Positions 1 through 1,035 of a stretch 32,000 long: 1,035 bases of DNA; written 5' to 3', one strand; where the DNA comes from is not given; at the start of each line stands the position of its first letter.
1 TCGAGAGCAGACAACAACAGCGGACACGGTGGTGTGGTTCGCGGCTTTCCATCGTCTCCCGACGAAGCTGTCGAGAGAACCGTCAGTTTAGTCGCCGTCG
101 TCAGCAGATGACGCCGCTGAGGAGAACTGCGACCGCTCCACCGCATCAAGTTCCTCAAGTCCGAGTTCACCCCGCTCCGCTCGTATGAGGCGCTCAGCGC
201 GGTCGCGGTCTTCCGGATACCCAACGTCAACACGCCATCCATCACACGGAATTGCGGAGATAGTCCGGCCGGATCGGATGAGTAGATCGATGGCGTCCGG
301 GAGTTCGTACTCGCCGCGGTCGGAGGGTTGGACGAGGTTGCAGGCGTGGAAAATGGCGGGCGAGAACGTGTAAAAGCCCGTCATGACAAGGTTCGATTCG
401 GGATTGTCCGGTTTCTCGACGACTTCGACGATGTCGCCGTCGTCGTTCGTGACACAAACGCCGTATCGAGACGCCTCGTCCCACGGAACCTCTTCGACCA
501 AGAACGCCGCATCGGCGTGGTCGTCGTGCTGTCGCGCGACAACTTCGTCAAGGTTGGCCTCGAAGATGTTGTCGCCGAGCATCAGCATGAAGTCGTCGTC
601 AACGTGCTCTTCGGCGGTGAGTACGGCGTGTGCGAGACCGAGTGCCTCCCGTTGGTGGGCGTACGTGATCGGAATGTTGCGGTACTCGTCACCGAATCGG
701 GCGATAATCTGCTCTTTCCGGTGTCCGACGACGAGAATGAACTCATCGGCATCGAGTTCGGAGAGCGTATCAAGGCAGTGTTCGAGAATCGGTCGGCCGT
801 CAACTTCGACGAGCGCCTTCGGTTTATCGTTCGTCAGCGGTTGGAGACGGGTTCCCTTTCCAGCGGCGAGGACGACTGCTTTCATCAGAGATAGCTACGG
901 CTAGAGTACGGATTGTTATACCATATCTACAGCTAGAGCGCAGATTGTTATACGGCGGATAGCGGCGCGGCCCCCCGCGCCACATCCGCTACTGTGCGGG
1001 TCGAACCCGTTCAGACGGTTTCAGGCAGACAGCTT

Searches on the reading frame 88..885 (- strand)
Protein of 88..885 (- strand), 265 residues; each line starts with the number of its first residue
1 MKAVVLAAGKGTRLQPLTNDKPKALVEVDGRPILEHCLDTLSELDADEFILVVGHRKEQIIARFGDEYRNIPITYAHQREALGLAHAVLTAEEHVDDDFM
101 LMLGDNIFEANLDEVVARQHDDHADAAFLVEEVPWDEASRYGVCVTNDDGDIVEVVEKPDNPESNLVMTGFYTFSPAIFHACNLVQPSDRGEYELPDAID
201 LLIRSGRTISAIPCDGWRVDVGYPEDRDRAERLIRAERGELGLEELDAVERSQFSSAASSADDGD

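Call 42: search_protein_families(library=pfam, proteins=[window:88-885:-])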
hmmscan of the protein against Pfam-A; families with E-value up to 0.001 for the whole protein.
window:88-885:- (265 aa): 3 families
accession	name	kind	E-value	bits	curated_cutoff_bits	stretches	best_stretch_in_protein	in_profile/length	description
PF00483.29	NTP_transferase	-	5e-43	147.9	21.2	1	2-226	1-234/245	Nucleotidyl transferase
PF12804.13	NTP_transf_3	-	4.9e-17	63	27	1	3-132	1-124/160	MobA-like NTP transferase domain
PF01128.25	IspD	-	1.2e-07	32.2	27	1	2-58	2-55/221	2-C-methyl-D-erythritol 4-phosphate cytidylyltransferase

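Call 53: find_encoding_contigs(protein=window:88-885:-, flank=6000, max_places=3)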
Protein window:88-885:- (265 aa): 3 contigs read that carry it; 1 place shown.
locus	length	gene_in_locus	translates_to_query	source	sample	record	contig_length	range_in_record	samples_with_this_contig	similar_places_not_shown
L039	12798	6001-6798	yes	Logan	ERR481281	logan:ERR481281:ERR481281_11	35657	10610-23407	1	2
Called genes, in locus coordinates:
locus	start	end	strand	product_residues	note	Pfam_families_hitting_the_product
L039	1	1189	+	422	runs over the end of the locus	PF13439:Glyco_transf_4, PF13579:Glyco_trans_4_4, PF00534:Glycos_transf_1, PF13692:Glyco_trans_1_4, PF13524:Glyco_trans_1_2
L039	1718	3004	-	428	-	PF00884:Sulfatase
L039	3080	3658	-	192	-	PF04307:YdjM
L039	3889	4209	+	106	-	PF18545:HalOD1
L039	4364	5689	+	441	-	PF02878:PGM_PMM_I, PF02879:PGM_PMM_II, PF02880:PGM_PMM_III, PF00408:PGM_PMM_IV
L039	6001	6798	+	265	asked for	PF00483:NTP_transferase, PF01128:IspD (weak), PF12804:NTP_transf_3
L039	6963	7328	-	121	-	-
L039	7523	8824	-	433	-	PF03446:NAD_binding_2 (faint), PF03721:UDPG_MGDP_dh_N, PF03807:F420_oxidored (faint), PF00984:UDPG_MGDP_dh, PF03720:UDPG_MGDP_dh_C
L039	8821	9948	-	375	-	PF02350:Epimerase_2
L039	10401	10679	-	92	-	PF03551:PadR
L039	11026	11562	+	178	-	PF24035:DUF7344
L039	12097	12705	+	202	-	PF24035:DUF7344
